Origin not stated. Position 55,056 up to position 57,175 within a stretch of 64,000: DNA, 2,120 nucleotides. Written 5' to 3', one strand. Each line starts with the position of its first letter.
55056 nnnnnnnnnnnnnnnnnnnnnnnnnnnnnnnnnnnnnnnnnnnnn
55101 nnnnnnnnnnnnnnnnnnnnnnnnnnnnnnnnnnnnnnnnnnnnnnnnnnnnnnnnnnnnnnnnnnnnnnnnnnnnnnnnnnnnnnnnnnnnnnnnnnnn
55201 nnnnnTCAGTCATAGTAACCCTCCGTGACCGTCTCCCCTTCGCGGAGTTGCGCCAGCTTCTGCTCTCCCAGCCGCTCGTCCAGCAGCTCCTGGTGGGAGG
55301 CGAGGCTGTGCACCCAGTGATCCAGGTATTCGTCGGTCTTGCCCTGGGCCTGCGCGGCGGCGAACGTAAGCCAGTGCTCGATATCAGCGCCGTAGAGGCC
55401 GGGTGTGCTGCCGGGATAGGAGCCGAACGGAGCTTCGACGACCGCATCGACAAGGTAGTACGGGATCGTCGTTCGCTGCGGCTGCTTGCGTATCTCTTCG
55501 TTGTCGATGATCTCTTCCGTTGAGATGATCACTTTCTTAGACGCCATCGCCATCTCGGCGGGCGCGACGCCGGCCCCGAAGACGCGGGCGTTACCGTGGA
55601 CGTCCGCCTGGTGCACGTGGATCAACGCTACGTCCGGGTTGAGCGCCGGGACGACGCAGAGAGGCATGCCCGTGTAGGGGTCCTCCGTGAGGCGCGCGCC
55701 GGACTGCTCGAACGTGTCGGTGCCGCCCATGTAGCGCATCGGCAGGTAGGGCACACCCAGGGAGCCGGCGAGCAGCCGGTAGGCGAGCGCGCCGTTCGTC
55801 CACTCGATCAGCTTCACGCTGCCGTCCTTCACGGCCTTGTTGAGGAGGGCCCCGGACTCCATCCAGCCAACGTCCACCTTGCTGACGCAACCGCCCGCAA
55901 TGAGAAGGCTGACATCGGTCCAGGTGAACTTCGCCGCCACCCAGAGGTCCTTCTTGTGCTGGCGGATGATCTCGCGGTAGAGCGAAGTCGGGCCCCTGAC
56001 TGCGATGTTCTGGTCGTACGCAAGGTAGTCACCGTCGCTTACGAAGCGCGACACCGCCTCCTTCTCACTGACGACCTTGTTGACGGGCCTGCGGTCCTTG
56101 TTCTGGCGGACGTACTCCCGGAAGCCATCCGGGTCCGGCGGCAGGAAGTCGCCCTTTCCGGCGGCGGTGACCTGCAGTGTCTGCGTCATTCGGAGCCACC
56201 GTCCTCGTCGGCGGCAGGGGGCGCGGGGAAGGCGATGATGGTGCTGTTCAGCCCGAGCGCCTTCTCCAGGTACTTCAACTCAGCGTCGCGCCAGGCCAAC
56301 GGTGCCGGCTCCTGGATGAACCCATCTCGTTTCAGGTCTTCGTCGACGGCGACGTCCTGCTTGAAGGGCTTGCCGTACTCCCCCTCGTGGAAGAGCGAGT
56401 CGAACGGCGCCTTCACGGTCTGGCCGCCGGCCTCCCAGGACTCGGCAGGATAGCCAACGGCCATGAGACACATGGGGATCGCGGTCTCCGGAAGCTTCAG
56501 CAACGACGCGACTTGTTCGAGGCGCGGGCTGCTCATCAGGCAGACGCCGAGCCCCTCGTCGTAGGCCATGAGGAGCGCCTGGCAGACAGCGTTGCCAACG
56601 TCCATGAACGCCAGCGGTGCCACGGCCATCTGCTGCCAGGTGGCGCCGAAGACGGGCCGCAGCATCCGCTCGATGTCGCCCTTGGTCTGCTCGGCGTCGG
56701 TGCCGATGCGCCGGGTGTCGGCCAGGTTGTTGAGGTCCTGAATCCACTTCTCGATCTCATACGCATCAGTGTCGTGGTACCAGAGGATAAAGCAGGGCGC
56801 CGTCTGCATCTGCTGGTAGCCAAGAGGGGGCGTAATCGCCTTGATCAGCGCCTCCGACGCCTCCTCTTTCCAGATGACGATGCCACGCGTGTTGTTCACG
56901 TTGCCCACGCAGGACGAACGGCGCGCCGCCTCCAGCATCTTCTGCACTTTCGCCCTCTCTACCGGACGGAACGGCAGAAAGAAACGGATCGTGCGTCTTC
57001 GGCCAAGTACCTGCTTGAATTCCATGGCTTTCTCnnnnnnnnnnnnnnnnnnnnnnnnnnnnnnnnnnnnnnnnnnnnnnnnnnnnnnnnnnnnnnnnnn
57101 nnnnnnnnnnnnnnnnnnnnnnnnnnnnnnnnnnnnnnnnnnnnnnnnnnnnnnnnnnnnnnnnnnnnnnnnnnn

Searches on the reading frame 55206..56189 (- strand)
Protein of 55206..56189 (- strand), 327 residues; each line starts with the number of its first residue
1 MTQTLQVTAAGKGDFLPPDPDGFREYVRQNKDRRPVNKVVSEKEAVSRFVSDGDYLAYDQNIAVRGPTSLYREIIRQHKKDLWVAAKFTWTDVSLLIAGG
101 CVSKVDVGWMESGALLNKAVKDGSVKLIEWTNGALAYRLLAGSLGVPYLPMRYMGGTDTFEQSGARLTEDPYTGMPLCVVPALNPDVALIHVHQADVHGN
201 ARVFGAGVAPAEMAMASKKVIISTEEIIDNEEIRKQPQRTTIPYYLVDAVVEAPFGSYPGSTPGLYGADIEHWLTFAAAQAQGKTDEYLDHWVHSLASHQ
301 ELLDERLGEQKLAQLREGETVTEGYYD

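Call 72: search_protein_families(library=pfam, proteins=[window:55206-56189:-], max_evalue=0.001)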
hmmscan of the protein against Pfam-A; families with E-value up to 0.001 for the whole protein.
window:55206-56189:- (327 aa): 1 family
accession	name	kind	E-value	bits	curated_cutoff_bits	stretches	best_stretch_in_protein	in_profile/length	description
PF01144.29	CoA_trans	-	2.8e-22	79.6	23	1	43-253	5-217/217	Coenzyme A transferase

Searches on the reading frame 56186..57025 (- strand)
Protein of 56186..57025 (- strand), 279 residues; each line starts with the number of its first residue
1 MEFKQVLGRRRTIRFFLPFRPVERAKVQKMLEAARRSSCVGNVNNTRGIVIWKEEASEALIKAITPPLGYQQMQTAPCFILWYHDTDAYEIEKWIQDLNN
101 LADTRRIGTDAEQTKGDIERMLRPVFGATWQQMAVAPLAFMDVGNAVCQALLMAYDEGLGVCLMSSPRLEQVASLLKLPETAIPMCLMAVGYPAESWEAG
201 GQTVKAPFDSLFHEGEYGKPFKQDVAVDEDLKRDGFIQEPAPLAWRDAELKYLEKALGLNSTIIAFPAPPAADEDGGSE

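Call 72: search_protein_families(library=pfam, proteins=[window:56186-57025:-], max_evalue=0.001)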
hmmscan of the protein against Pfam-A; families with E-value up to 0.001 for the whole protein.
window:56186-57025:- (279 aa): 1 family
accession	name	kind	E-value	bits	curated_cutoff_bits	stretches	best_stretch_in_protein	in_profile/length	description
PF00881.29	Nitroreductase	-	8.8e-16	59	23.5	2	138-192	114-167/167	Nitroreductase family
